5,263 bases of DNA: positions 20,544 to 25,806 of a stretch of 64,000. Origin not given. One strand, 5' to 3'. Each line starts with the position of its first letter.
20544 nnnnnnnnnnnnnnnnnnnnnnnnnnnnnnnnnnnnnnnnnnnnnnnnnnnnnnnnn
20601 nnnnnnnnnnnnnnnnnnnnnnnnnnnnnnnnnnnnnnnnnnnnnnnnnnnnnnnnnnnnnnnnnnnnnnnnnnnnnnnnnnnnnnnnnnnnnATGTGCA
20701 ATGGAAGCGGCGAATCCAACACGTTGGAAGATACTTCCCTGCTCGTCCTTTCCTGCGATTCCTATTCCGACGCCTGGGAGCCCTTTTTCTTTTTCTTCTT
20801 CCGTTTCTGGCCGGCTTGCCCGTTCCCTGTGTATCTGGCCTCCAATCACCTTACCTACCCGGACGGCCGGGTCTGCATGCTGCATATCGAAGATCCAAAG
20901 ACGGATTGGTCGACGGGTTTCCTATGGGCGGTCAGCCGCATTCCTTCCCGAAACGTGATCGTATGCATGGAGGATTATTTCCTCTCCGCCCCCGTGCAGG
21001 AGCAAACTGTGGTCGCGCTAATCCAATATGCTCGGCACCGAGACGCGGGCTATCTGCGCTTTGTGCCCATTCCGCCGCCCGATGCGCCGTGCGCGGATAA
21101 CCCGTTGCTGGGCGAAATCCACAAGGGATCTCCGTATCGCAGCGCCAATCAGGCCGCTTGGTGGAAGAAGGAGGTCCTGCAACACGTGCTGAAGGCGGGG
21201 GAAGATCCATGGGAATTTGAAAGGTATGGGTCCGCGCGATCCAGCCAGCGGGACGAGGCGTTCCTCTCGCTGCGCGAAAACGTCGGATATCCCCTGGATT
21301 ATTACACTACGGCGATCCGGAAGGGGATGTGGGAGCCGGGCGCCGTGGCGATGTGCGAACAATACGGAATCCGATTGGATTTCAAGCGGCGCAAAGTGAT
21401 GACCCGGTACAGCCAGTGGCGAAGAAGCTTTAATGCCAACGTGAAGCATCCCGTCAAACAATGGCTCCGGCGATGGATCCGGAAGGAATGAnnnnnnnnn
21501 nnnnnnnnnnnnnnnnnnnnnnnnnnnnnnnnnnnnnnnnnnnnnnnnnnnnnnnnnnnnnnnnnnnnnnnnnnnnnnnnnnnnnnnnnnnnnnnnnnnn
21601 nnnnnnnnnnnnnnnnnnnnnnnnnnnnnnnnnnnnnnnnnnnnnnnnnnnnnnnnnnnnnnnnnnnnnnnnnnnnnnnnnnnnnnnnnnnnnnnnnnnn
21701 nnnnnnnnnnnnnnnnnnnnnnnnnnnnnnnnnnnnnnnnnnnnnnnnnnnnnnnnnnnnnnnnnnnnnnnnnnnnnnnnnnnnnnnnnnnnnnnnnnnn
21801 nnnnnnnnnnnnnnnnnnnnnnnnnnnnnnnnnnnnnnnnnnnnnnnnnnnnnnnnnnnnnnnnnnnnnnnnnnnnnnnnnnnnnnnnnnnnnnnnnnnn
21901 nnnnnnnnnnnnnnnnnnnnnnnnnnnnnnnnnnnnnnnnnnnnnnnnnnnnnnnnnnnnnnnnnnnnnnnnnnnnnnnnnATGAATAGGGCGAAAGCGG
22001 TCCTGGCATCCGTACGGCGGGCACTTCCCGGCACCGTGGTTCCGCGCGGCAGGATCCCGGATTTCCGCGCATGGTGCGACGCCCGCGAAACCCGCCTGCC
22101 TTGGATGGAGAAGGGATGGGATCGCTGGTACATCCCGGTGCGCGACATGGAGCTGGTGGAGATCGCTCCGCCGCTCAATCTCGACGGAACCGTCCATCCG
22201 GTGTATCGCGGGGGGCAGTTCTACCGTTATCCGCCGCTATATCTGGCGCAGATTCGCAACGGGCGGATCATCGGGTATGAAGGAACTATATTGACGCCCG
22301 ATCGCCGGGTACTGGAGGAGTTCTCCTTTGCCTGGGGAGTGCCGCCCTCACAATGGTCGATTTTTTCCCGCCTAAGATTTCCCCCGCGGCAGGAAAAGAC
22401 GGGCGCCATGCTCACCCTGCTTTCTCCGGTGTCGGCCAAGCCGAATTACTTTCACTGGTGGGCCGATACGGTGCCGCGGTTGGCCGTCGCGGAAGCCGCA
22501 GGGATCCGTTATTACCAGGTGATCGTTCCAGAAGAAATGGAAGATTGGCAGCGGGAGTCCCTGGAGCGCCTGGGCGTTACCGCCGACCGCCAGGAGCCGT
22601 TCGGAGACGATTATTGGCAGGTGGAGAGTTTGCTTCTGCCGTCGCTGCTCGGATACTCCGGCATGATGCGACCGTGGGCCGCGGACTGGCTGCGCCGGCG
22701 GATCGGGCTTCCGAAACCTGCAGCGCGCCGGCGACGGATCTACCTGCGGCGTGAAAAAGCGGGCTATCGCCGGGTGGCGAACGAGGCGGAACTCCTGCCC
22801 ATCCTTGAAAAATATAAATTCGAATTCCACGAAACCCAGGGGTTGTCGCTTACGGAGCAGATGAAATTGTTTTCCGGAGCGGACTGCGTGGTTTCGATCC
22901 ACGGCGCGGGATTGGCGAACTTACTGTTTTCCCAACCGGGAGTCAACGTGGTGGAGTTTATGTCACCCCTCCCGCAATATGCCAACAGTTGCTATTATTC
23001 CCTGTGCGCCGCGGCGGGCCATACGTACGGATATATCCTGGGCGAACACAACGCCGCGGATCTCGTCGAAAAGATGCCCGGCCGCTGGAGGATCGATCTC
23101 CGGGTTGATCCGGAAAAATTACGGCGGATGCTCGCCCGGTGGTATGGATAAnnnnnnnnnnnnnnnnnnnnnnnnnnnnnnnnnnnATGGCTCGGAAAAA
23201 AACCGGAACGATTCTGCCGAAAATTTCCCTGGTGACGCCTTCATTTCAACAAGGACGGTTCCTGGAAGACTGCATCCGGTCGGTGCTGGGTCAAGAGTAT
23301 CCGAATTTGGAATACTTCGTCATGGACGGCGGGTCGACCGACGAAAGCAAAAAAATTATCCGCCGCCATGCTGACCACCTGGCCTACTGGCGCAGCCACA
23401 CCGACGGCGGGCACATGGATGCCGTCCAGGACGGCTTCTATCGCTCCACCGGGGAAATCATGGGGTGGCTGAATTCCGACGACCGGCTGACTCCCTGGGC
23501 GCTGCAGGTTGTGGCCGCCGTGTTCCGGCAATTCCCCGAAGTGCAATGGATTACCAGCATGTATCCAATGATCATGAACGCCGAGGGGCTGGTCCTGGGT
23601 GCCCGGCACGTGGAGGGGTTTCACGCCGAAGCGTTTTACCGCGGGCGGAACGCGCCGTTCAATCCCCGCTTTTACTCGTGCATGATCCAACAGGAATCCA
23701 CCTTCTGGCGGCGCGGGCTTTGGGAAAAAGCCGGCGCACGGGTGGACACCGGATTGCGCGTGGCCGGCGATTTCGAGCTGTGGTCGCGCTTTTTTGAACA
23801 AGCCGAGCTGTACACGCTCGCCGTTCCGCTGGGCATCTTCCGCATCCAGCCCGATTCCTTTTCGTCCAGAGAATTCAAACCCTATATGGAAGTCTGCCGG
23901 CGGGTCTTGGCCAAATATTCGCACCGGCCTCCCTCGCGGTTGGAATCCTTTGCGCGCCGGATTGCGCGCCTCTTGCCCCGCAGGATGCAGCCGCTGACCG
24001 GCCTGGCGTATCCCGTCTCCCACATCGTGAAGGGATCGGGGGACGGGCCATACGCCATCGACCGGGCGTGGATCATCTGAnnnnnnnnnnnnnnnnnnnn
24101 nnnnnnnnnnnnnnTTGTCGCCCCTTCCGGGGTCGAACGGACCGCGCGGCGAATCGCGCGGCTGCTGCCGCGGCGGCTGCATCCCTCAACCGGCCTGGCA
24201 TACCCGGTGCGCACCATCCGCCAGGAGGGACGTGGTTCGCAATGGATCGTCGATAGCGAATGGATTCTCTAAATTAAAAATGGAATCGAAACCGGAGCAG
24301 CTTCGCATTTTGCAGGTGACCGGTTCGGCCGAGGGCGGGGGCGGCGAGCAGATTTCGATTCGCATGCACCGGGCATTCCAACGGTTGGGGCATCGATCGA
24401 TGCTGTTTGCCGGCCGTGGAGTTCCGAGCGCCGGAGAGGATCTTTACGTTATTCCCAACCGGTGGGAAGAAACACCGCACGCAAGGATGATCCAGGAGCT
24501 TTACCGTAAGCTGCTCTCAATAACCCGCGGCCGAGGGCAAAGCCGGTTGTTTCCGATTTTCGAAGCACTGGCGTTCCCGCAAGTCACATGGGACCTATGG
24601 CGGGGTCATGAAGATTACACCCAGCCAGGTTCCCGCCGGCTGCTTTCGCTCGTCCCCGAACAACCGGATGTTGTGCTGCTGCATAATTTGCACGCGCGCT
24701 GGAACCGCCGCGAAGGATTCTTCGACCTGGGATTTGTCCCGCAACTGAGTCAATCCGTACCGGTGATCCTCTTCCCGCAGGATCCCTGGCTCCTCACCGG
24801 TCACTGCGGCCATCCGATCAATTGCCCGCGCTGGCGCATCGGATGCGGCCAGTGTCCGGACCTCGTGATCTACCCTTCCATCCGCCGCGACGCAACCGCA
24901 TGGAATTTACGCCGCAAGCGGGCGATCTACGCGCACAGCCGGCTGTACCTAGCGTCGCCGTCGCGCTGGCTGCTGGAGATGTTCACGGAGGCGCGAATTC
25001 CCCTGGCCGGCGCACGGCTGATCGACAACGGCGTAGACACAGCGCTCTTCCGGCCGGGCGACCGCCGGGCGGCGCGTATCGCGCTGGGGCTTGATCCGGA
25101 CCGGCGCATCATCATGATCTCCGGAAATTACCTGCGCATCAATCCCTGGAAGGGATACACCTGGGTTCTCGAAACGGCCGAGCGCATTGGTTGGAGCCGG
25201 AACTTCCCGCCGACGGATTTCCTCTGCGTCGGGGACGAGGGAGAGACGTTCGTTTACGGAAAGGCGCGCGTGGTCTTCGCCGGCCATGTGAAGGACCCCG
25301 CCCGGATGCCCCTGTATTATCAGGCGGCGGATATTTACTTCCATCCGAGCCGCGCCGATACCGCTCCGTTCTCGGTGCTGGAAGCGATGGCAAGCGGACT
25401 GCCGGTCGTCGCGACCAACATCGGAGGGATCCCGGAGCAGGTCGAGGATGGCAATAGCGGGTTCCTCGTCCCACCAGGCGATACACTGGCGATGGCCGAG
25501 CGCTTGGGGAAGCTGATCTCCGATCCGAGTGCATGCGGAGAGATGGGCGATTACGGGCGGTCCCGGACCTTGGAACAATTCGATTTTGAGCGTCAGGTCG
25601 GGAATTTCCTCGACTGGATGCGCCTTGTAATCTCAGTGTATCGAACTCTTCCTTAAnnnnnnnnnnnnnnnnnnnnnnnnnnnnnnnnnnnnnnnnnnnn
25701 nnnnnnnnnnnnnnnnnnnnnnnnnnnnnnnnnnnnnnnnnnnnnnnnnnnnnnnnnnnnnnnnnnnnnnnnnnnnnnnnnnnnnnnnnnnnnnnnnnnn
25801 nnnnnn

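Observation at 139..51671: A ~51-kb unidirectional glycan-assembly supercluster pairs a Wzm/Wzt ABC exporter with eight GT-C-like polytopic membrane proteins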

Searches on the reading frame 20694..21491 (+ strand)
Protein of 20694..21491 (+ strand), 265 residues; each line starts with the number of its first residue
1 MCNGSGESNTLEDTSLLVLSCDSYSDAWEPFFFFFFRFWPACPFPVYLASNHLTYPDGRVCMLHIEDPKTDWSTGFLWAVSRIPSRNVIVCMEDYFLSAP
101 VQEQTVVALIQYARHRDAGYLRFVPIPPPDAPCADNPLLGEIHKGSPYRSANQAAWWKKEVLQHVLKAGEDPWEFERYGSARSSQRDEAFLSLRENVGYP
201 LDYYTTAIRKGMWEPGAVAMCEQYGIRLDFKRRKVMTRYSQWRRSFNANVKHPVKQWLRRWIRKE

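Call 5: search_protein_families(library=pfam, proteins=[window:20694-21491:+], max_evalue=0.01)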
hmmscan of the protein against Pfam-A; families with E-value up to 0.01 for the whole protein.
window:20694-21491:+ (265 aa): 0 families

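Call 20: search_protein_families(library=ncbifam, proteins=[window:20694-21491:+], max_evalue=0.001)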
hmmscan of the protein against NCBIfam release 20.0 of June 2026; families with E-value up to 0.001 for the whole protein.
window:20694-21491:+ (265 aa): 0 families

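Call 79: search_solved_structures(query=window:20694-21491:+, max_evalue=10)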
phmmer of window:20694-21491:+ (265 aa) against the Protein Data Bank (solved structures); distinct sequences matched with E-value up to 10: 0.

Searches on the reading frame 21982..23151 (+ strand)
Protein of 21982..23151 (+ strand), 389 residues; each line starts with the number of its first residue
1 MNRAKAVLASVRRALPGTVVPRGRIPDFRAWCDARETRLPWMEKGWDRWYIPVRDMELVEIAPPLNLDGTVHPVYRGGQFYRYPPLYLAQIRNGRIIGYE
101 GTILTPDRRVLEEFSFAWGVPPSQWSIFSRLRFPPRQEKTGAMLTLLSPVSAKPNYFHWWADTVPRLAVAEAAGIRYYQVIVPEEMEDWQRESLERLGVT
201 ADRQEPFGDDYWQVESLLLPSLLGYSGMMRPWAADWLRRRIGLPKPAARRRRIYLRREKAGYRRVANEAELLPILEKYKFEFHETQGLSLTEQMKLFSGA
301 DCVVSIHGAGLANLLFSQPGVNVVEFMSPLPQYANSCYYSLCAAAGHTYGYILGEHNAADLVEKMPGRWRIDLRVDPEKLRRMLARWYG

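Call 5: search_protein_families(library=pfam, proteins=[window:21982-23151:+], max_evalue=0.01)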
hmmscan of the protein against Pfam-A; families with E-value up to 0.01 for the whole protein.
window:21982-23151:+ (389 aa): 1 family
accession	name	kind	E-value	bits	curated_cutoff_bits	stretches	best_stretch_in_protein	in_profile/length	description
PF04577.19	Glyco_transf_61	-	1.3e-26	93.9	27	1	156-324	1-137/137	Glycosyltransferase 61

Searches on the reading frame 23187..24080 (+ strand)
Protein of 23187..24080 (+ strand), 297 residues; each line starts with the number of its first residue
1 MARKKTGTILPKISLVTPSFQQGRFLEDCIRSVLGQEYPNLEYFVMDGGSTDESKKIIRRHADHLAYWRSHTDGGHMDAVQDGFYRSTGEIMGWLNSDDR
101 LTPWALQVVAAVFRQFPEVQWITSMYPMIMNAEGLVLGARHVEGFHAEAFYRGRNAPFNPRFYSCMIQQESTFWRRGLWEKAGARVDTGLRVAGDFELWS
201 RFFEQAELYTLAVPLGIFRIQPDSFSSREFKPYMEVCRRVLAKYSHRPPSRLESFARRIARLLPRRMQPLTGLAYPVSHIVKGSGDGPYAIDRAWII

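Call 5: search_protein_families(library=pfam, proteins=[window:23187-24080:+], max_evalue=0.01)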
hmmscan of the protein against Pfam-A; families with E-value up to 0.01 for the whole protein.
window:23187-24080:+ (297 aa): 2 families
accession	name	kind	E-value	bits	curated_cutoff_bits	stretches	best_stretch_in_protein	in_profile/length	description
PF00535.33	Glycos_transf_2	-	7.7e-19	68.7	23.3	1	14-118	1-108/168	Glycosyl transferase family 2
PF13641.12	Glyco_tranf_2_3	-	6.7e-08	33.3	27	1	11-125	1-122/230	Glycosyltransferase like family 2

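Call 20: search_protein_families(library=ncbifam, proteins=[window:23187-24080:+], max_evalue=0.001)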
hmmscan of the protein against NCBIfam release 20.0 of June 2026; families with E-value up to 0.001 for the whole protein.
window:23187-24080:+ (297 aa): 12 families
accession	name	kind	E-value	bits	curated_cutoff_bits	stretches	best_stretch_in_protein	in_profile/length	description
NF047683.1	TeichurnBiosyTuaG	equivalog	1.5e-11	44.5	400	1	11-106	6-104/252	teichuronic acid biosynthesis protein TuaG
TIGR03937.1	PgaC_IcaA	equivalog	9.1e-11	41.3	422.3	1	8-133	42-169/407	poly-beta-1,6-N-acetyl-D-glucosamine synthase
TIGR03111.1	glyc2_xrt_Gpos1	hypoth_equivalog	2.5e-10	39.7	363.95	1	3-124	41-167/439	TIGR03111 family XrtG-associated glycosyltransferase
NF007482.0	PRK10073.1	equivalog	3.9e-10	39.3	423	1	11-104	6-101/334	glycosyltransferase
NF053739.1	GlytfEpsEBac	equivalog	1.3e-09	37.5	450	1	11-237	1-221/265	glycosyltransferase EpsE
NF050050.1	ProtGlycPglI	equivalog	1e-07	31.7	500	1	11-109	2-104/306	GalNAc(5)-diNAcBac-PP-undecaprenol beta-1,3-glucosyltransferase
NF038299.1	EPS_HpsN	equivalog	2.7e-07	29.8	425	1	11-122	1-115/317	hormogonium polysaccharide biosynthesis glycosyltransferase HpsN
TIGR04283.1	glyco_like_mftF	equivalog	7.9e-06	25.6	182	1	13-121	1-104/221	TIGR04283 family arsenosugar biosynthesis glycosyltransferase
TIGR03469.1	HpnB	hypoth_equivalog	0.0001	21.4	379.25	1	8-65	41-99/386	hopene-associated glycosyltransferase HpnB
TIGR03965.1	mycofact_glyco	equivalog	0.00012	21.1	280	1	9-120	72-185/467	mycofactocin biosynthesis glycosyltransferase MftF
NF007453.0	PRK10018.1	equivalog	0.00015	21.5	382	1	11-118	6-116/280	colanic acid biosynthesis glycosyltransferase WcaA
TIGR04017.1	WcaA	equivalog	0.0003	20.5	495.75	1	11-116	5-113/279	colanic acid biosynthesis glycosyltransferase WcaA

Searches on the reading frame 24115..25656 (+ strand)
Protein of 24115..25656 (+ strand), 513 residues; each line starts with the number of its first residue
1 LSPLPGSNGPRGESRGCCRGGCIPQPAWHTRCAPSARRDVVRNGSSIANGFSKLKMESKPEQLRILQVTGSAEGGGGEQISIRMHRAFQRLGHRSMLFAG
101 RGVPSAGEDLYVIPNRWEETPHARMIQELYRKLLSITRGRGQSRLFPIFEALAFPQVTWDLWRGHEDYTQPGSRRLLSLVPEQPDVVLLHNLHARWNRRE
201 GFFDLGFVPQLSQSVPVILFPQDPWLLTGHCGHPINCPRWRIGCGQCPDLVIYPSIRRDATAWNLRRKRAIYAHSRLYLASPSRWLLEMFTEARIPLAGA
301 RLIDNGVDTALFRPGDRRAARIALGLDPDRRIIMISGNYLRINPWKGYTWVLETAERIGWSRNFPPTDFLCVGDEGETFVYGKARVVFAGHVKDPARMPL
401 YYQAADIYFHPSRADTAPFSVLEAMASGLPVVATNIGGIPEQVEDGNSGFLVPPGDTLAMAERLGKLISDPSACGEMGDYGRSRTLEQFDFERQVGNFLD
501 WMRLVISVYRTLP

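Call 6: search_protein_families(library=pfam, proteins=[window:24115-25656:+], max_evalue=0.01)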
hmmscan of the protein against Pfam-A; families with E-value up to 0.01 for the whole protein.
window:24115-25656:+ (513 aa): 5 families
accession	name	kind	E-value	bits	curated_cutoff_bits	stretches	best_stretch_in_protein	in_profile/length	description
PF13692.12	Glyco_trans_1_4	-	3.9e-29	102.2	27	1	332-470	3-142/142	Glycosyl transferases group 1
PF00534.26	Glycos_transf_1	-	1.8e-25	89.9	26.4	1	322-483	7-171/172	Glycosyl transferases group 1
PF13524.12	Glyco_trans_1_2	-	9.9e-09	35.7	25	1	366-500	14-144/144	Glycosyl transferase-like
PF13439.12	Glyco_transf_4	-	0.0039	17.7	28.5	0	75-310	2-169/170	Glycosyltransferase Family 4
PF20706.3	GT4-conflict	-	0.0059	16.1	26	1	384-445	261-322/385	Family 4 Glycosyltransferase in conflict systems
